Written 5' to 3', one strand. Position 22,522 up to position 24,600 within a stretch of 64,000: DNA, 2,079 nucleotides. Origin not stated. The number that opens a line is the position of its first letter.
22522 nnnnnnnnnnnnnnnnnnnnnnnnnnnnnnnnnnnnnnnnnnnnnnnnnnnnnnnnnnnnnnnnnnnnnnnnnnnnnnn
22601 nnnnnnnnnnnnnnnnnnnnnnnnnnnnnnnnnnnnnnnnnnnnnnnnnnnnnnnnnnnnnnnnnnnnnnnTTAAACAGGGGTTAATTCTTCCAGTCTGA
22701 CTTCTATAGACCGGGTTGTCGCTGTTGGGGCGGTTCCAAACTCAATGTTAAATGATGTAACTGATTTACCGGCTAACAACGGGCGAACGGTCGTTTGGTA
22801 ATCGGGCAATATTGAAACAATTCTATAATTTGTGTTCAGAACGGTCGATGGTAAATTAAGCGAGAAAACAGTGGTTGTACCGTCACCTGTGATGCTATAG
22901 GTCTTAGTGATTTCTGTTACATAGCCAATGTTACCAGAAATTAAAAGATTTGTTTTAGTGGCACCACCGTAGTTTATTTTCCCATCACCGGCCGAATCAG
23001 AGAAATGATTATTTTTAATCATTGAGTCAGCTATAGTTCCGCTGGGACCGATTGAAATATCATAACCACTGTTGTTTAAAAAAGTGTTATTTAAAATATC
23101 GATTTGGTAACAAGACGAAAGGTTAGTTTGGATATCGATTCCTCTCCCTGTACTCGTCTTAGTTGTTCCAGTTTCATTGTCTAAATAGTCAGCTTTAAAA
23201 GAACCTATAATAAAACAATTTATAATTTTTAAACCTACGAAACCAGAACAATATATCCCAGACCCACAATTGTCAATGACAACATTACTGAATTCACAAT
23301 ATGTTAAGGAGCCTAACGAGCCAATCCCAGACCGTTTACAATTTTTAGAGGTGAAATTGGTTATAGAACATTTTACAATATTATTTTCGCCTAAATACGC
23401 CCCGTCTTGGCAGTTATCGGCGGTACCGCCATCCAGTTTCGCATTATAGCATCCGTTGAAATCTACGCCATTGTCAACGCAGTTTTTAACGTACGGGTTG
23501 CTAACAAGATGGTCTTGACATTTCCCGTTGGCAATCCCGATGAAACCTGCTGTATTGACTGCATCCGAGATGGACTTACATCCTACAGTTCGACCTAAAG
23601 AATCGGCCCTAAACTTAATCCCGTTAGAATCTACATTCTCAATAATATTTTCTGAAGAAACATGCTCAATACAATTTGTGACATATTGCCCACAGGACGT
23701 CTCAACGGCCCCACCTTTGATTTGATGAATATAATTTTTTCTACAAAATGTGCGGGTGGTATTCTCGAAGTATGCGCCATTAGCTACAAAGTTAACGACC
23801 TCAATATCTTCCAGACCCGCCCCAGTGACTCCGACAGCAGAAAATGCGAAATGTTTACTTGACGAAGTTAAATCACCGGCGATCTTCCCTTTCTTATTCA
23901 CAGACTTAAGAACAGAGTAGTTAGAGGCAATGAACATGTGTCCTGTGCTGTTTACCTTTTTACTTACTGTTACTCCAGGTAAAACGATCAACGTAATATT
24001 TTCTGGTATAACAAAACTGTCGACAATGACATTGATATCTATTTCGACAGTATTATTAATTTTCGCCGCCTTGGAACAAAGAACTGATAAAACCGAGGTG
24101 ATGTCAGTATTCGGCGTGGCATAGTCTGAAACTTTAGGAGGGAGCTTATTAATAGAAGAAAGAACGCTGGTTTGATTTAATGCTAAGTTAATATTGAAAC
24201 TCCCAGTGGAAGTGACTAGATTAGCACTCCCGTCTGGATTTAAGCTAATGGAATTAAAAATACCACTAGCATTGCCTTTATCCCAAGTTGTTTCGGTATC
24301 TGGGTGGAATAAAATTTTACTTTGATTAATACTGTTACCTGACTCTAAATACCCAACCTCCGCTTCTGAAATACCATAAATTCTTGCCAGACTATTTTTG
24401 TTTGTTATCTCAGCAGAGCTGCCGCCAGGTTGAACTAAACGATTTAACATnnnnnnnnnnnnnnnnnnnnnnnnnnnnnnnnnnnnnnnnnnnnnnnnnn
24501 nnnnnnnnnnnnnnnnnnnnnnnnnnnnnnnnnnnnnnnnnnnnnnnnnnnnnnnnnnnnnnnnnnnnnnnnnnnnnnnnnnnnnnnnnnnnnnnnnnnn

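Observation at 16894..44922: Eleven-gene receptor-binding-protein arsenal (28 kb) with separately terminated cassettes and a two-gene inversion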

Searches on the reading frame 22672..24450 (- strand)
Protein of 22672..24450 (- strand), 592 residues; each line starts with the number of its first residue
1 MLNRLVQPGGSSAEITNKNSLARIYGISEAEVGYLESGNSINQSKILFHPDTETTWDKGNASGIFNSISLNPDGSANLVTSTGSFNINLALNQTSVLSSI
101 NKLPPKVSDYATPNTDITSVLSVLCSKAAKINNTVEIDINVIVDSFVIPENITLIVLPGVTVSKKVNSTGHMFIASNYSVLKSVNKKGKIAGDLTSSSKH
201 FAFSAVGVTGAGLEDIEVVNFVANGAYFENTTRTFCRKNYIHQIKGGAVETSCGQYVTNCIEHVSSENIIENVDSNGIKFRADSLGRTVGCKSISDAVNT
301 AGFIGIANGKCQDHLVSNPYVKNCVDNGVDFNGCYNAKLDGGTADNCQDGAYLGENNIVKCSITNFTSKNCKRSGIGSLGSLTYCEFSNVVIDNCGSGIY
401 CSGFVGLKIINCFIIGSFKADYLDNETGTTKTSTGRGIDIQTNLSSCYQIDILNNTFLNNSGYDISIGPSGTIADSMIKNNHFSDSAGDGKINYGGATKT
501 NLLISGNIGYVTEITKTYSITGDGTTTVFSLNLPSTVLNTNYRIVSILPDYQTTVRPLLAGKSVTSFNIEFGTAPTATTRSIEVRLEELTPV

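Call 7: search_protein_families(library=pfam, proteins=[window:22672-24450:-], max_evalue=0.01)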
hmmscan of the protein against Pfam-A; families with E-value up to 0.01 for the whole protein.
window:22672-24450:- (592 aa): 1 family
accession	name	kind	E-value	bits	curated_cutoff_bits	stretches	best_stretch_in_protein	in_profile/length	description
PF13229.12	Beta_helix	-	7.3e-07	29.4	25.9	1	327-506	1-155/158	Right handed beta helix region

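Call 10: search_protein_families(library=phrogs, proteins=[window:22672-24450:-], max_evalue=0.001)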
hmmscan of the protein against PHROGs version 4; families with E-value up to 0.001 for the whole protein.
window:22672-24450:- (592 aa): 3 families
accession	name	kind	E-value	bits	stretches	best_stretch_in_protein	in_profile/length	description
phrog_22037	-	tail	8.2e-15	55.4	1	1-90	1-89/602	tail spike protein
phrog_20024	-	tail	1.2e-08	35.3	1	2-98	2-96/562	tail protein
phrog_22560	-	tail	1.4e-06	28.1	1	2-129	2-101/736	tail protein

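Call 66: search_solved_structures(query=window:22672-24450:-, max_evalue=1)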
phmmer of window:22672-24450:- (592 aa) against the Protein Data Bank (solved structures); distinct sequences matched with E-value up to 1: 5.
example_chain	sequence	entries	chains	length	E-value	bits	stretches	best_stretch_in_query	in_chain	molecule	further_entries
4qnl_A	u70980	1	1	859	0.00058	22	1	10-88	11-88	Tail fiber protein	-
6nw9_A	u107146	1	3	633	0.0023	20.1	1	1-88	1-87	Tailspike protein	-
5w6f_A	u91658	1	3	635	0.0023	20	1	1-88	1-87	tailspike protein 3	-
9d84_A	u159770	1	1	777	0.021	16.9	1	3-87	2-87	Gp48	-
2uzg_A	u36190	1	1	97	0.26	13.3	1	303-356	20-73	UBIQUITIN CARBOXYL-TERMINAL HYDROLASE 33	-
